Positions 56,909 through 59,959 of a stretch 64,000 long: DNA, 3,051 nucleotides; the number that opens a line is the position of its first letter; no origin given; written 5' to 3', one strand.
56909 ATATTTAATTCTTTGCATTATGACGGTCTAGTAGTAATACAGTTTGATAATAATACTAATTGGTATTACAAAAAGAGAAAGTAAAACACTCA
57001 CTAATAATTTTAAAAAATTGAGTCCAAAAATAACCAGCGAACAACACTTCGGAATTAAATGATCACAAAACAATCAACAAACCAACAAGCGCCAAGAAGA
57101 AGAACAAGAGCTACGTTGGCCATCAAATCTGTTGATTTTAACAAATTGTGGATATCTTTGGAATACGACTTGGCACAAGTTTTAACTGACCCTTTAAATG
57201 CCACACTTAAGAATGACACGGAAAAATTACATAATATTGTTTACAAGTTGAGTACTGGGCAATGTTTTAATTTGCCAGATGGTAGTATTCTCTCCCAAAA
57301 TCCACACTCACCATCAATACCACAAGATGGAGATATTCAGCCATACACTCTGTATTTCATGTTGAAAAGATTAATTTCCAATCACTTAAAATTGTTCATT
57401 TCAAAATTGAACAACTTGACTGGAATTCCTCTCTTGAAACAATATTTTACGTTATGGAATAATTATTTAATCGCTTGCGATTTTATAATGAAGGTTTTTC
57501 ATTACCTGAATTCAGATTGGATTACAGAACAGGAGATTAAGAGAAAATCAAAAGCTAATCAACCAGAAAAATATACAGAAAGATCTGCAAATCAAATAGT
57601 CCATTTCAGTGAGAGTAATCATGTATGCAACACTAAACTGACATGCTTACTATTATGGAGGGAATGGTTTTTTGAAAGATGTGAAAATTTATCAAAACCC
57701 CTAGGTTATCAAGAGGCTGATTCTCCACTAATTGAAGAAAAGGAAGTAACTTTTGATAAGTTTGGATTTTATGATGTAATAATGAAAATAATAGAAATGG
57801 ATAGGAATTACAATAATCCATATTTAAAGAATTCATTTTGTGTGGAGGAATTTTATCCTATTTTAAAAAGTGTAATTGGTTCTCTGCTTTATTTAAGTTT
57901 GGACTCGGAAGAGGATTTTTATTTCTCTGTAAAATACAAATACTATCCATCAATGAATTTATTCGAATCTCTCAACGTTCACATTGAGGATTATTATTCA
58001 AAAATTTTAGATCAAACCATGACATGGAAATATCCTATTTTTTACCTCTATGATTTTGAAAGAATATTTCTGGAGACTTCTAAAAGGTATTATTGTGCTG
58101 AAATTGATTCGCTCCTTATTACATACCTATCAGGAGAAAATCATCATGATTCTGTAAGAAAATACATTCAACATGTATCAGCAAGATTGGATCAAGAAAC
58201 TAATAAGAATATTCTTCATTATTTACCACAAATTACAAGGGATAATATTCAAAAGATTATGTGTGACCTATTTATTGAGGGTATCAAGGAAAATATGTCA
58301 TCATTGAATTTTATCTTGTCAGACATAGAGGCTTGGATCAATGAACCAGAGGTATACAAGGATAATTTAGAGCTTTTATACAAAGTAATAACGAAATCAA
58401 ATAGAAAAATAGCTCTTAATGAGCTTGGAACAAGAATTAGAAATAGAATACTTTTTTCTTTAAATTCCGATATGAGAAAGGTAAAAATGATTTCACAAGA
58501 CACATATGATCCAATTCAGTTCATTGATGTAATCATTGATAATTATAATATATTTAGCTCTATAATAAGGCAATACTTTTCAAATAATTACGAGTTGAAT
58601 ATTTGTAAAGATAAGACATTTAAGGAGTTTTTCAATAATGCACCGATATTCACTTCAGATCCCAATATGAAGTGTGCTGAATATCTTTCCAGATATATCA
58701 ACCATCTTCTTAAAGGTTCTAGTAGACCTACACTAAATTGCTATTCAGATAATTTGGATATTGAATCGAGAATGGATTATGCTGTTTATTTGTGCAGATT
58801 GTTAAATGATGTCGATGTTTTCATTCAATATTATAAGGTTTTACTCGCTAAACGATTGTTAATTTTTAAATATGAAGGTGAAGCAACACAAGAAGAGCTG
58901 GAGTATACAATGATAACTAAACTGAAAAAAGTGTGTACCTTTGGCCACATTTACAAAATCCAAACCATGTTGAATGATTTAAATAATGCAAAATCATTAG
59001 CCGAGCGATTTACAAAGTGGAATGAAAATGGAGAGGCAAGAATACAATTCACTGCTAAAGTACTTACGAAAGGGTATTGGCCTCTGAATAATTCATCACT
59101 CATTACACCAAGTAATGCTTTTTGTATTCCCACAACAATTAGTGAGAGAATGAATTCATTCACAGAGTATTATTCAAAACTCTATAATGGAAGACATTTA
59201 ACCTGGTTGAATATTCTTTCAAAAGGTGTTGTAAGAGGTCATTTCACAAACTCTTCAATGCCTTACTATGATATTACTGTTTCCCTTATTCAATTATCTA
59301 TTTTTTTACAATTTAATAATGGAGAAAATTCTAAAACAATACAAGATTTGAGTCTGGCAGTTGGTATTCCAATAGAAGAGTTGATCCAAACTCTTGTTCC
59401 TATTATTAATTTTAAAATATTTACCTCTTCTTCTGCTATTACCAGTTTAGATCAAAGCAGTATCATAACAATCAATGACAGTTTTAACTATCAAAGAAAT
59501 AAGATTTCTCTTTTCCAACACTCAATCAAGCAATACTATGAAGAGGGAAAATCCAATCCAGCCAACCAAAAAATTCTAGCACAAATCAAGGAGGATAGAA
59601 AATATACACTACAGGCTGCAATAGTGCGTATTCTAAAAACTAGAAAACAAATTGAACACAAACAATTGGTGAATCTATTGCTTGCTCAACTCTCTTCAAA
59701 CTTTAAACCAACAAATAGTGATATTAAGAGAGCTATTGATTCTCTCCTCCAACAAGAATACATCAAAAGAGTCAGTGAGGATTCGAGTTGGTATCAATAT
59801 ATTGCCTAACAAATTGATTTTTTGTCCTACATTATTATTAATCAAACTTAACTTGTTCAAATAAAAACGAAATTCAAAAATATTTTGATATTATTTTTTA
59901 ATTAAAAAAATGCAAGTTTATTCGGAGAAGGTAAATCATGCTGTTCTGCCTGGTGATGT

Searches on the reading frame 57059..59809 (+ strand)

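Call 5: search_protein_families(library=pfam, proteins=[window:57059-59809:+], max_evalue=0.00001)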
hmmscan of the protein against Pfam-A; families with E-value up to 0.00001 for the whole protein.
window:57059-59809:+ (916 aa): 2 families
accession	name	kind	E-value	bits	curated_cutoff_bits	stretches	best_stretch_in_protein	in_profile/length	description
PF00888.28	Cullin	-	2.6e-92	311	33.2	1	37-809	7-620/620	Cullin family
PF10557.15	Cullin_Nedd8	-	7e-23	80.9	36.9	1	846-908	1-63/63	Cullin protein neddylation domain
